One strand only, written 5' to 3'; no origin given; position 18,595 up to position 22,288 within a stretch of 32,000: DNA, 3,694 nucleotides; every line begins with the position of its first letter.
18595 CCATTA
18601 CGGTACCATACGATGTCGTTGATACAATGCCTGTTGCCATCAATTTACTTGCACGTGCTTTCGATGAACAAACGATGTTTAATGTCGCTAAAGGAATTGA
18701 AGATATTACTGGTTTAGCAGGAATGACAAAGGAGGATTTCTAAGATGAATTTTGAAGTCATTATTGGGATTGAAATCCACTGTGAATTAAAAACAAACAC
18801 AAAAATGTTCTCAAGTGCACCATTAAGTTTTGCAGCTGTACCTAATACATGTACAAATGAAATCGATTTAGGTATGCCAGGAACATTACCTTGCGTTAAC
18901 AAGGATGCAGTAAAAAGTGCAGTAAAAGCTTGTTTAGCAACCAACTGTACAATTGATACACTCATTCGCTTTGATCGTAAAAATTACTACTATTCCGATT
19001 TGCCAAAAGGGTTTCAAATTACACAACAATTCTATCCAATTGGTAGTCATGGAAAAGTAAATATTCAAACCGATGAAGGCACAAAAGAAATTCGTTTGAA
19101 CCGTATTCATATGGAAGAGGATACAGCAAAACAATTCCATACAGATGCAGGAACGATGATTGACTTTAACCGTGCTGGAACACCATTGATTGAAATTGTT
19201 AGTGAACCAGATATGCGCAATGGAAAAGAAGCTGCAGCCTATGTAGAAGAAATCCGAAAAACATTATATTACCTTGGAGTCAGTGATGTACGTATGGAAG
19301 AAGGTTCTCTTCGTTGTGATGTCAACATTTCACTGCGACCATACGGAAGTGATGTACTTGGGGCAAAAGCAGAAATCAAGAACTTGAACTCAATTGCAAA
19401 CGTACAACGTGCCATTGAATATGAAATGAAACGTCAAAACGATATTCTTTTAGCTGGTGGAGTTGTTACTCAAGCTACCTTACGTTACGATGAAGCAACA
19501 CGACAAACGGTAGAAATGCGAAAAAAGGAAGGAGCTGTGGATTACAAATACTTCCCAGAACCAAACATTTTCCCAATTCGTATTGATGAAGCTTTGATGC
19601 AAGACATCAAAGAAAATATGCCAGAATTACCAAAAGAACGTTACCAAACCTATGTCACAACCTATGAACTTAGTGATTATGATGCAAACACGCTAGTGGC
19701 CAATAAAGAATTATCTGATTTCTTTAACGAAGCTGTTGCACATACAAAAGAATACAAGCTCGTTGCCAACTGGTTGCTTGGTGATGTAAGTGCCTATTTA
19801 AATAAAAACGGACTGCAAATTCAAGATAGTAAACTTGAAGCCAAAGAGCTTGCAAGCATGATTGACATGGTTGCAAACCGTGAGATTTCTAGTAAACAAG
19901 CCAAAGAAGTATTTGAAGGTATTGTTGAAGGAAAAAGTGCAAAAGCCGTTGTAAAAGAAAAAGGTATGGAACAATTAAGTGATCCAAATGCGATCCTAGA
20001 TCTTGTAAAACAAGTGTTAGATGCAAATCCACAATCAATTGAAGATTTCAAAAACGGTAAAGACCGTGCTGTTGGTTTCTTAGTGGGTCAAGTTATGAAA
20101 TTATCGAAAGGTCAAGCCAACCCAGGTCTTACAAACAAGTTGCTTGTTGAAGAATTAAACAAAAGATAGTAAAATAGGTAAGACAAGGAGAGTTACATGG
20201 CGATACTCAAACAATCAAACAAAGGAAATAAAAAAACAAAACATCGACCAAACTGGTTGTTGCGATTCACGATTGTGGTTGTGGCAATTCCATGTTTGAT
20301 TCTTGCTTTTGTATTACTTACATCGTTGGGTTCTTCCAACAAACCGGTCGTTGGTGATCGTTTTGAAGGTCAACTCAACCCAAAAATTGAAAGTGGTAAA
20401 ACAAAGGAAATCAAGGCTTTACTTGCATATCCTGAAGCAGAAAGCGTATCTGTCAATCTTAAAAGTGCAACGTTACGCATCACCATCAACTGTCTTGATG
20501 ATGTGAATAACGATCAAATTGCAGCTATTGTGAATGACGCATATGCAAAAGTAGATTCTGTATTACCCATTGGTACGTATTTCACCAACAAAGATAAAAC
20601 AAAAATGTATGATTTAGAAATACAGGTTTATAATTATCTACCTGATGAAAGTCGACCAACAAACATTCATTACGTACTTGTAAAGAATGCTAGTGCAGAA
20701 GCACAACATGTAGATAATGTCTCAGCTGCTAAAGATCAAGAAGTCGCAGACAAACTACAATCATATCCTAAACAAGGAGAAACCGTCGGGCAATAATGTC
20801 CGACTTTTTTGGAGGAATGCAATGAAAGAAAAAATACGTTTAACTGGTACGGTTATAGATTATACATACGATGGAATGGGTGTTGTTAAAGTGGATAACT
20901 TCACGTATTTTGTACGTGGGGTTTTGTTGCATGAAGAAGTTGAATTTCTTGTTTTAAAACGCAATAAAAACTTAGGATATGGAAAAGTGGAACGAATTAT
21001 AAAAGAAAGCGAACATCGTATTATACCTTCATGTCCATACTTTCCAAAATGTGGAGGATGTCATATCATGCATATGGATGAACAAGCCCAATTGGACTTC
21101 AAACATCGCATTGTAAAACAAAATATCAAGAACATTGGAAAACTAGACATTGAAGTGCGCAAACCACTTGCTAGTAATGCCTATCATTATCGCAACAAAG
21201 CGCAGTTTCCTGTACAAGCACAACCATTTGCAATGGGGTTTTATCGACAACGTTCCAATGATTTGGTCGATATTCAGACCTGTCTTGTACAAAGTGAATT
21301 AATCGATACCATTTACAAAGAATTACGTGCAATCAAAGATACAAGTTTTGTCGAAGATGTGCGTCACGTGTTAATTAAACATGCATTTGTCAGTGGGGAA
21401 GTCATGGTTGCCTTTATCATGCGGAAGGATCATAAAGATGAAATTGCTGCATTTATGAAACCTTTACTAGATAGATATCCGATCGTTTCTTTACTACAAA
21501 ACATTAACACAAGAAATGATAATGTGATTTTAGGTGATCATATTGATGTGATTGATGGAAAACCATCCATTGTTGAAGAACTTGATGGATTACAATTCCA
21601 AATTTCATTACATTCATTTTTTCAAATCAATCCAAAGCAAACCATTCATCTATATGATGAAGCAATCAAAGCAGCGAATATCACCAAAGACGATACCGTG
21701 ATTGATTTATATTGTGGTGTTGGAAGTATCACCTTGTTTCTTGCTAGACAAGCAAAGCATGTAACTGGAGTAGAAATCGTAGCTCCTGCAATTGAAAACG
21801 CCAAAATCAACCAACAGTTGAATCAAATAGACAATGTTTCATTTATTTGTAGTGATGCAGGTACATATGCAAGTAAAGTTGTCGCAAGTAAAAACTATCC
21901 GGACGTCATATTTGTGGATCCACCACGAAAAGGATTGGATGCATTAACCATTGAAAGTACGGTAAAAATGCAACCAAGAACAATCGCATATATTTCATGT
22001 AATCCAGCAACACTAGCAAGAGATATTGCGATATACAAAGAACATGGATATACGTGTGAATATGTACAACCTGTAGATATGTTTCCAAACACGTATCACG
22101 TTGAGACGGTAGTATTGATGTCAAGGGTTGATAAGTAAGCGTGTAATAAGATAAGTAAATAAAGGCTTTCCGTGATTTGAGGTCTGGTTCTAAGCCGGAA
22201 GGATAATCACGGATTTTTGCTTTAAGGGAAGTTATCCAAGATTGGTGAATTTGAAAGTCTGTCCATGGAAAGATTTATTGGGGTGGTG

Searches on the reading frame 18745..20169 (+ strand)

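Call 9: search_protein_families(library=pfam, proteins=[window:18745-20169:+], max_evalue=0.001)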
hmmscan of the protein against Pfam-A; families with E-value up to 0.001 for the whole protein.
window:18745-20169:+ (474 aa): 2 families
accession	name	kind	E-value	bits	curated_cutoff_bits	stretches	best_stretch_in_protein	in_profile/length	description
PF02934.20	GatB_N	-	4.4e-114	380.8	23.4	1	5-285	1-276/277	GatB/GatE catalytic domain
PF02637.23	GatB_Yqey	-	1.2e-51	174.9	27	1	325-471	1-148/148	GatB domain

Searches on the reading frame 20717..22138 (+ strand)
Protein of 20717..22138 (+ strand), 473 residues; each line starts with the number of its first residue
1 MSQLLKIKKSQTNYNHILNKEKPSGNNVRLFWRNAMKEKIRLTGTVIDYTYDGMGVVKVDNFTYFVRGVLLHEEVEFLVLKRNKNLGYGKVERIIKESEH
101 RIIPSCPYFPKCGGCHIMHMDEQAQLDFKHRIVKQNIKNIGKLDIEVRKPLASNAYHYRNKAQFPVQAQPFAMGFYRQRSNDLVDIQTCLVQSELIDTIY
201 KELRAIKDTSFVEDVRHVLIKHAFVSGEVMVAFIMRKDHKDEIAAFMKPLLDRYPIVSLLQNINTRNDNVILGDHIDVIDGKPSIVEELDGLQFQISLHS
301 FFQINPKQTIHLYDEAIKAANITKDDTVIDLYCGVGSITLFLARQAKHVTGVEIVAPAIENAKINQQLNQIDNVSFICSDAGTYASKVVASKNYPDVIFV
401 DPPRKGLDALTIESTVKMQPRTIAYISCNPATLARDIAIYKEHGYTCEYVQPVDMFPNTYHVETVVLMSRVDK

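Call 9: search_protein_families(library=pfam, proteins=[window:20717-22138:+], max_evalue=0.001)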
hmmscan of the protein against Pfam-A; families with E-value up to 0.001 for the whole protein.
window:20717-22138:+ (473 aa): 11 families
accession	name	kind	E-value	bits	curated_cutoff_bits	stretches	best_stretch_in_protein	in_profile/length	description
PF05958.17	tRNA_U5-meth_tr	-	3.4e-34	118.9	23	1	123-470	3-356/357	tRNA (Uracil-5-)-methyltransferase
PF13847.12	Methyltransf_31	-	6.3e-12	45.8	27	1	323-401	2-81/145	Methyltransferase domain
PF03602.21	Cons_hypoth95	-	2.8e-08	34.1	24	1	323-406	40-125/182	Conserved hypothetical protein 95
PF09445.16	Methyltransf_15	-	1.2e-07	31.9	22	1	327-408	3-85/165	RNA cap guanine-N2 methyltransferase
PF05175.20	MTS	-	1.7e-07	31.5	23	1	324-403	31-107/170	Methyltransferase small domain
PF13649.12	Methyltransf_25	-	5.7e-07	30.6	27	1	328-384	1-58/97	Methyltransferase domain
PF00398.26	RrnaAD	-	9.4e-07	28.6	24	1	299-354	9-60/263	Ribosomal RNA adenine dimethylase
PF02475.24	TRM5-TYW2_MTfase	-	5.9e-06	26.8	28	1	320-390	32-105/164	TRM5/TYW2 methyltransferase domain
PF08241.18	Methyltransf_11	-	6.8e-05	23.9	21.2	1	330-382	2-52/95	Methyltransferase domain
PF08123.19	DOT1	-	0.00047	20.2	23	0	313-368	31-88/205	Histone methylation protein DOT1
PF02390.23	Methyltransf_4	-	0.00069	19.6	24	0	327-397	4-76/173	Putative methyltransferase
